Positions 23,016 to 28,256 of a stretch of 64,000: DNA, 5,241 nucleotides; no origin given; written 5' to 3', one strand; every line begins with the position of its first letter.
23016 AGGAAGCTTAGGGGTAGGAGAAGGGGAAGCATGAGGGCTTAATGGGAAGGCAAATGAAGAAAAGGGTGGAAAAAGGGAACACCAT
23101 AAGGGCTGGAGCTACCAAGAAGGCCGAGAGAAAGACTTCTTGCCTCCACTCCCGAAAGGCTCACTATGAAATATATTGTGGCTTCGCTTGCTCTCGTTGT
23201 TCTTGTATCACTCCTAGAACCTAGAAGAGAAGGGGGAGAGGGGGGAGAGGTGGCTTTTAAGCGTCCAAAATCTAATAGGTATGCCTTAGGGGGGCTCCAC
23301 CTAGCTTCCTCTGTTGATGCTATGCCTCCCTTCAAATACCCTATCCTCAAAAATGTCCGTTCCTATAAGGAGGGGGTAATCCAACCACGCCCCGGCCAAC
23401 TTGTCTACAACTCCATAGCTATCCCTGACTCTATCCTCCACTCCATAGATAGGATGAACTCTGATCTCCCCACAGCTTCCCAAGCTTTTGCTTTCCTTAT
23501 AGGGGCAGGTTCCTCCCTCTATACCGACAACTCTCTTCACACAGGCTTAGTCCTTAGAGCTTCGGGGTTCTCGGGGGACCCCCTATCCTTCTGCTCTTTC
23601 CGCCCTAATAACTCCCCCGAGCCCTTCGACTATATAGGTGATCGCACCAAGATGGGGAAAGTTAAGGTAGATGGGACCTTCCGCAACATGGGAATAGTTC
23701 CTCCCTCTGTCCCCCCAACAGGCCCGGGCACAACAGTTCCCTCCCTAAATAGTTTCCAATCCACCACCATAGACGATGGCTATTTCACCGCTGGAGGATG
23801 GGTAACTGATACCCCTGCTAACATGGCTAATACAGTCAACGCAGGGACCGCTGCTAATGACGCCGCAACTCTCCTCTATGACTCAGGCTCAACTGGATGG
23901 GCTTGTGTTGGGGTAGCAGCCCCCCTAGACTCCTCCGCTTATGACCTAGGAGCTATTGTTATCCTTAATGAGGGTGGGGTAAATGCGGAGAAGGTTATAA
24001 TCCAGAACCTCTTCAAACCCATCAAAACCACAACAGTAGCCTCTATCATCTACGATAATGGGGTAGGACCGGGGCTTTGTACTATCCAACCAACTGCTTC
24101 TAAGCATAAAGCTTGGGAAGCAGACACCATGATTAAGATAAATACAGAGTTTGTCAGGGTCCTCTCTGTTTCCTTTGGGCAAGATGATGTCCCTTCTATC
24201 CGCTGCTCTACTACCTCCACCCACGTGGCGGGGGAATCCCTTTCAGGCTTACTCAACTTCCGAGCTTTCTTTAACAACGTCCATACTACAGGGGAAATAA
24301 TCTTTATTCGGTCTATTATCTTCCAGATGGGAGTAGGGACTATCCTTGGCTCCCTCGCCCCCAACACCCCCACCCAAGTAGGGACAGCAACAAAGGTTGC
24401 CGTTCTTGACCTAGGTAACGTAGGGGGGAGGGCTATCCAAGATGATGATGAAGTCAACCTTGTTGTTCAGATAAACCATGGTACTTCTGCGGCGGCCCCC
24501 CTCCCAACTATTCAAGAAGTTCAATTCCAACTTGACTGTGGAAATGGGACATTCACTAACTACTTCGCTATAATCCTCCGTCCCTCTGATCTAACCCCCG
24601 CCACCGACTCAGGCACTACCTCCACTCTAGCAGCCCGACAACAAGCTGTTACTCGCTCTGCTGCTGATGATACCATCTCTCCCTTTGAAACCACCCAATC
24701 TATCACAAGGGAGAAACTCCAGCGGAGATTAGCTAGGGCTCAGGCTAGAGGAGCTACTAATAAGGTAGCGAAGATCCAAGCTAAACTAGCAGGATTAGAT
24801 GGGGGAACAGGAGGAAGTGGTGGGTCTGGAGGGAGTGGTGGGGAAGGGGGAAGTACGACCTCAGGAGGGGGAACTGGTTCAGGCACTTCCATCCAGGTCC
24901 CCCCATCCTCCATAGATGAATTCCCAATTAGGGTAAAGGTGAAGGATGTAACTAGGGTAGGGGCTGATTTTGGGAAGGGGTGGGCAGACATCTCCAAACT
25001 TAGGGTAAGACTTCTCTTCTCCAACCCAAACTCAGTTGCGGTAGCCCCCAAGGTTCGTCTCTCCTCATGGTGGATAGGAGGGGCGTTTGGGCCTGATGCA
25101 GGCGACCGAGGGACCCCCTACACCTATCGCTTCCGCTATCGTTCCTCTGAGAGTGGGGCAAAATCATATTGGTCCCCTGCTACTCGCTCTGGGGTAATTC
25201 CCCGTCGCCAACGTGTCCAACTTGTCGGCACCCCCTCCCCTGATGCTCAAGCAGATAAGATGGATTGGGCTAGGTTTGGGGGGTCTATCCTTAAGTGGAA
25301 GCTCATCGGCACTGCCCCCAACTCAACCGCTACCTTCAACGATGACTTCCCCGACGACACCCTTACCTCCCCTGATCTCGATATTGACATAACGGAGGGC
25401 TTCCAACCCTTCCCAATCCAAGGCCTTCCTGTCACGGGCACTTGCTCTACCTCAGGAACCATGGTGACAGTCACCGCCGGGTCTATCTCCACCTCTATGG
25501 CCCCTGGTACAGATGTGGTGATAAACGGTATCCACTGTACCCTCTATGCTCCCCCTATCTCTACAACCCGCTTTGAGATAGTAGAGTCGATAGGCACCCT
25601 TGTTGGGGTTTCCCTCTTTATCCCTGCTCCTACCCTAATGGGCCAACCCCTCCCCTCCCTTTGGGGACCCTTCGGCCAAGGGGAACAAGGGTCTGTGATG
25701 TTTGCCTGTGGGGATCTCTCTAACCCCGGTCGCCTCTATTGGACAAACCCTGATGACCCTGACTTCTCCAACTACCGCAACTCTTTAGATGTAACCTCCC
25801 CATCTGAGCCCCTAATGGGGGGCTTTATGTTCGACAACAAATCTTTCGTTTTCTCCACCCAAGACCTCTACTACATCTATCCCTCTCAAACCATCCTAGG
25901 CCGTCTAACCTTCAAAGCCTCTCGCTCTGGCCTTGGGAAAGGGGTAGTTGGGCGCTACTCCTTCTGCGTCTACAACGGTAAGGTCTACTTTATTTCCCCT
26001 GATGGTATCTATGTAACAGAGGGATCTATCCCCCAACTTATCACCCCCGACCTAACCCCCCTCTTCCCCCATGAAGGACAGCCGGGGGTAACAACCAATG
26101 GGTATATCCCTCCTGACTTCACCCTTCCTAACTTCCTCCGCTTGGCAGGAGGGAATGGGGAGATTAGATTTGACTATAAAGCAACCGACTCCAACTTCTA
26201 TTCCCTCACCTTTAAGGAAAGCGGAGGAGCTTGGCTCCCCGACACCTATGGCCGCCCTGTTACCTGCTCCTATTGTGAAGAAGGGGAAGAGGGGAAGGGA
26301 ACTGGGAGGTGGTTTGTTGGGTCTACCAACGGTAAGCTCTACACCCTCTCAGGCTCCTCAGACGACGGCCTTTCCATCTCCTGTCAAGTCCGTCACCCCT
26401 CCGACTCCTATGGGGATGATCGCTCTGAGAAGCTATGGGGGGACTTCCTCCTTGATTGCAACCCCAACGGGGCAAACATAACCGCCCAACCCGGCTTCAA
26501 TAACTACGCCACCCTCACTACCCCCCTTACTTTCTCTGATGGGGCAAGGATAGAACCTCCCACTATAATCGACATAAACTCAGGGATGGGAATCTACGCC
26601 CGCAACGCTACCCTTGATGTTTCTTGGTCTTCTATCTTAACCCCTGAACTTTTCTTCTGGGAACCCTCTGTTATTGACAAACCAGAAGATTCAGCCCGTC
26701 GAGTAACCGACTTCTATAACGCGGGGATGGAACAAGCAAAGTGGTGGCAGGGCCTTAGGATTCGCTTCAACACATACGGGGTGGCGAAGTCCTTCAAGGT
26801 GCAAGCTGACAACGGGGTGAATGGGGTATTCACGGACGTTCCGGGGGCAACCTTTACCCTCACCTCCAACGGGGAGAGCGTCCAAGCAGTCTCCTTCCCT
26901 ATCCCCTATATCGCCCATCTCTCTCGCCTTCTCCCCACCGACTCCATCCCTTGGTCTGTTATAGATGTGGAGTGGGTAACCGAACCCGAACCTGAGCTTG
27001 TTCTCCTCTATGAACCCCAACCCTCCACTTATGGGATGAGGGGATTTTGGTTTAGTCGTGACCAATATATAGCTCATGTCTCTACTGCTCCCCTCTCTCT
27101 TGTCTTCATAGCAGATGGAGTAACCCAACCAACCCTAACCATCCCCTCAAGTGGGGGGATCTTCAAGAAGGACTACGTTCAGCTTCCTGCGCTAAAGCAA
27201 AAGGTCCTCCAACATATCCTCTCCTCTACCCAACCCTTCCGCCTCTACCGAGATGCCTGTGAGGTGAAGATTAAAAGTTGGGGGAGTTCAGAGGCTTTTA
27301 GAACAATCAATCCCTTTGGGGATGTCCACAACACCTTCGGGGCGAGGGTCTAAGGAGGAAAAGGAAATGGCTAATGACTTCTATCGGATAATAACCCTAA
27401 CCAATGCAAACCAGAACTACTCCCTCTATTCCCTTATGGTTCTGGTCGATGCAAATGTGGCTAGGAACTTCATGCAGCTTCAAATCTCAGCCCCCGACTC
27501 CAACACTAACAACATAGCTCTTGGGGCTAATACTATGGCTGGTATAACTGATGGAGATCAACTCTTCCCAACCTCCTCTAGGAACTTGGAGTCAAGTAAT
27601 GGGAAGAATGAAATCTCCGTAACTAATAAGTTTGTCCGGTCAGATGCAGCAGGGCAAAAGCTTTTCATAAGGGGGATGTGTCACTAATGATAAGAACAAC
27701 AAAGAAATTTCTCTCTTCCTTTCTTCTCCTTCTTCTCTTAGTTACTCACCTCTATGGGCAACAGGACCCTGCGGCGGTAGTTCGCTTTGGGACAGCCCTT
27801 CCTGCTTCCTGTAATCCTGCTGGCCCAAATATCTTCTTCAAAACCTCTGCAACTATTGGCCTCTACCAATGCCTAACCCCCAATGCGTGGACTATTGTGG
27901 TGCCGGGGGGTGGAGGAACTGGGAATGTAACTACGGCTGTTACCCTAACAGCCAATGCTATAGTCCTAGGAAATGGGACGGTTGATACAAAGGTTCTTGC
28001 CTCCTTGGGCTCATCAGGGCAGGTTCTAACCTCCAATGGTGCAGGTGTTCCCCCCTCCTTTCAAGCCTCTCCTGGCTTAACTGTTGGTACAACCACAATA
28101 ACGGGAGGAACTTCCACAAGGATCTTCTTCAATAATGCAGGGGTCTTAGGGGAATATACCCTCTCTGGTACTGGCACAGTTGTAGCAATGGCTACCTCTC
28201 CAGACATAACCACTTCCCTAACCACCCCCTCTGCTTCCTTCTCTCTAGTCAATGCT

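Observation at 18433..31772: Run of Sec-type signal peptides on fibre-like and beta-helix proteins inside the virion module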

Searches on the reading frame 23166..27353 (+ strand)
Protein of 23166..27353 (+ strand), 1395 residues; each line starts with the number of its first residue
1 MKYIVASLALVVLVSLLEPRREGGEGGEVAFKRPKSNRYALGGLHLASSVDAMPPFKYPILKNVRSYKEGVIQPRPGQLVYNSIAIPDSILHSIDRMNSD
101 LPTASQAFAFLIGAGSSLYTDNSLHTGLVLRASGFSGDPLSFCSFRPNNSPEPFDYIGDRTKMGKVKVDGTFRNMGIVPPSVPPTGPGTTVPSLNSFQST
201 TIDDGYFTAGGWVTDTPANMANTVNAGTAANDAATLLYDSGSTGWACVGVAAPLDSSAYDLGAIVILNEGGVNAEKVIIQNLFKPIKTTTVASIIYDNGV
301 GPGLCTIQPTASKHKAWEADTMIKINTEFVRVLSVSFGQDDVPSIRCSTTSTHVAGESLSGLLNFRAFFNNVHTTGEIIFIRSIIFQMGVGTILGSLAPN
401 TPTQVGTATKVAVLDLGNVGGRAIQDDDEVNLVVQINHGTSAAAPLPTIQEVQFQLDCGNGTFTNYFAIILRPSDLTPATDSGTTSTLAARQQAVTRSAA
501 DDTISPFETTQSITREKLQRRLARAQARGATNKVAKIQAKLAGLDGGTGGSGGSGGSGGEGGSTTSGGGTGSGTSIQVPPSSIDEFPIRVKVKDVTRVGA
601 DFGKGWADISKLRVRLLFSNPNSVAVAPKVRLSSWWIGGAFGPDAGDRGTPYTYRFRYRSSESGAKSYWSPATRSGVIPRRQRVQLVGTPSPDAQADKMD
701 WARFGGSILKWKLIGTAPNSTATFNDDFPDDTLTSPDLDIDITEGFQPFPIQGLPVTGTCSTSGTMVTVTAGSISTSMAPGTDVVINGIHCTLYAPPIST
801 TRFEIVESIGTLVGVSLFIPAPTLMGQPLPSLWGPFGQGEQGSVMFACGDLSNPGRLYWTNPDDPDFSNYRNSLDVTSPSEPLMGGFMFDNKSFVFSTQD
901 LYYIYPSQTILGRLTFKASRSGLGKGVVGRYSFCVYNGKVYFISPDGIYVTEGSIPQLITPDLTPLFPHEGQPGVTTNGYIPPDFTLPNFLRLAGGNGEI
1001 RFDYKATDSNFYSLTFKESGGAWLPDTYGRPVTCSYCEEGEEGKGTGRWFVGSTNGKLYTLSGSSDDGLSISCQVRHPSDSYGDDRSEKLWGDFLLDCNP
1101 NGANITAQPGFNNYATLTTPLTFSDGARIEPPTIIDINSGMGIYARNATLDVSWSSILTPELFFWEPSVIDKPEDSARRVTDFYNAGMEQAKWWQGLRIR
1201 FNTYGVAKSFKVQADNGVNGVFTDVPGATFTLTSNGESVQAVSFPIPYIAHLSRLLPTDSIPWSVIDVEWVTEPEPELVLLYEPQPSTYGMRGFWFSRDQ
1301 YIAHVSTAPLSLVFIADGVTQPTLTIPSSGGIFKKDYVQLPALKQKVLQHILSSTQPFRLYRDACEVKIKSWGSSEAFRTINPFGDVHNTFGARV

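Call 5: search_protein_families(library=pfam, max_evalue=0.01, proteins=[window:23166-27353:+])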
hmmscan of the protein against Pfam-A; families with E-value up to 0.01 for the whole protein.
window:23166-27353:+ (1395 aa): 0 families

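Call 6: search_protein_families(library=phrogs, max_evalue=0.01, proteins=[window:23166-27353:+])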
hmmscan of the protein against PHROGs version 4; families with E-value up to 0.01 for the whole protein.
window:23166-27353:+ (1395 aa): 1 family
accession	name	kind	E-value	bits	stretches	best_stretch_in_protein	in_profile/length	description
phrog_3287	-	head and packaging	9.4e-05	22.4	1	852-954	170-279/524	virion structural protein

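Call 92: find_related_loci(query=A6, collection=viral_contigs, flank=10000)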
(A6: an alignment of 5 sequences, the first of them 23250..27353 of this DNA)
Query A6 (1367 aa) in viral_contigs; peptide patterns used: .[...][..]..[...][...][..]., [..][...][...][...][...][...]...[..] (x = any residue, [..] = any of these).
72 stretches matched a pattern; 49 encode a relative of the query (tblastn E <= 1e-3); 48 distinct loci.
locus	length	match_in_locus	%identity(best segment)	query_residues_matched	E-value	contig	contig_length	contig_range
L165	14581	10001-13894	44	1-1366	0e+0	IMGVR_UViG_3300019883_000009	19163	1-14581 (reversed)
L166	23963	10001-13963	42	8-1367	0e+0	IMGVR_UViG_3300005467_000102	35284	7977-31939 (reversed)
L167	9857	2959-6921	42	8-1367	0e+0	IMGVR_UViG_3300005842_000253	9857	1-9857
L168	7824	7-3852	43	47-1367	0e+0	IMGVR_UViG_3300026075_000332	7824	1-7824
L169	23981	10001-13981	41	8-1367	0e+0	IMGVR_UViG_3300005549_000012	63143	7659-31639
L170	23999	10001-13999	41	3-1364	0e+0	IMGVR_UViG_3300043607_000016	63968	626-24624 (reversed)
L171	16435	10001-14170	32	1-1367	0e+0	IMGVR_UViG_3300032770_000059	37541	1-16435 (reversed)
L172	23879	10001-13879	34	3-1367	0e+0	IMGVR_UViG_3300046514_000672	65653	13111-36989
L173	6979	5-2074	43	675-1367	8e-157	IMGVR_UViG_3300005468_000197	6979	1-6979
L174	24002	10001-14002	33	5-1357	0e+0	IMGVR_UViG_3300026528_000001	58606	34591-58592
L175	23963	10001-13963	42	8-1367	0e+0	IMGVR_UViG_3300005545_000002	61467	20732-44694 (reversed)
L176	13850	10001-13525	33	9-1356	8e-142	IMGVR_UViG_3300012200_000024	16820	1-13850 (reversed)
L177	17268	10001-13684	31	2-1363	1e-135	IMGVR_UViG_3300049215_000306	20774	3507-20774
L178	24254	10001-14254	37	8-1367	9e-112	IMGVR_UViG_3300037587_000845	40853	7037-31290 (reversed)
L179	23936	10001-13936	27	4-1345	3e-99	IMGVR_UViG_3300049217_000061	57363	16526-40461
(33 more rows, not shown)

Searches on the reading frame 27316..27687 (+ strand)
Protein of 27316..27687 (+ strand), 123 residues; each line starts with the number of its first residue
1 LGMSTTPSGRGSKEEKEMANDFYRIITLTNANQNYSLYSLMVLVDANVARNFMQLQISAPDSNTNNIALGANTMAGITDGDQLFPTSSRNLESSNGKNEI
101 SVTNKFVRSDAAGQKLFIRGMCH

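Call 19: search_protein_families(library=phrogs, max_evalue=0.01, proteins=[window:27316-27687:+])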
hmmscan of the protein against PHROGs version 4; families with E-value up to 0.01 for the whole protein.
window:27316-27687:+ (123 aa): 0 families

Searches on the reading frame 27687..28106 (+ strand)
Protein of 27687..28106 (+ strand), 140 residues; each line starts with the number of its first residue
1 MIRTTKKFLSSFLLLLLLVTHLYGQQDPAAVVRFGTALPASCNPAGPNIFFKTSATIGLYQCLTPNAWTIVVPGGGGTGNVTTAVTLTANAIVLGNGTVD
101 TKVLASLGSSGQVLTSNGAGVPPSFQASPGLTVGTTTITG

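Call 50: search_protein_representatives(protein=window:27687-28106:+)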
Query: 140 residues. Proteins with E-value up to 0.001 (for the whole library): 529; up to 1e-10: 49; up to 1e-30: 1. The best 150 are listed.
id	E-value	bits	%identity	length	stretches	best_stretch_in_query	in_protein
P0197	4.3e-81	285.3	100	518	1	1-140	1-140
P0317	1.2e-29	118.8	58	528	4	68-135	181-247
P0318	3.2e-27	111.0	51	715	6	73-134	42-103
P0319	2.3e-24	101.7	56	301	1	5-134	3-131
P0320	6.4e-24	100.3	56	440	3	70-130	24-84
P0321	1.8e-23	98.8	47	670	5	77-131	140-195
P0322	8.3e-22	93.4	58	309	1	8-130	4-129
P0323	2.4e-20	88.7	61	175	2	76-129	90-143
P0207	3.0e-20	88.4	43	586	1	7-126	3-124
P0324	3.3e-20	88.3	44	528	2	6-112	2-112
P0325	4.7e-20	87.8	46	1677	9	71-119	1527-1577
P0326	1.2e-19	86.5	52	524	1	13-132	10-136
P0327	6.1e-19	84.1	49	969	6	70-131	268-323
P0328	7.7e-19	83.8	54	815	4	78-126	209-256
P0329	1.2e-18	83.2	46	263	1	25-137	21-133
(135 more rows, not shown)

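Call 98: search_dna_similar(query=window:27687-28076:+, collection=phages, mode=protein, max_evalue=0.01, max_rows=30)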
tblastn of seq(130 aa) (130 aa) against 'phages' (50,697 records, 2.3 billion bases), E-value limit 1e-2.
No match.
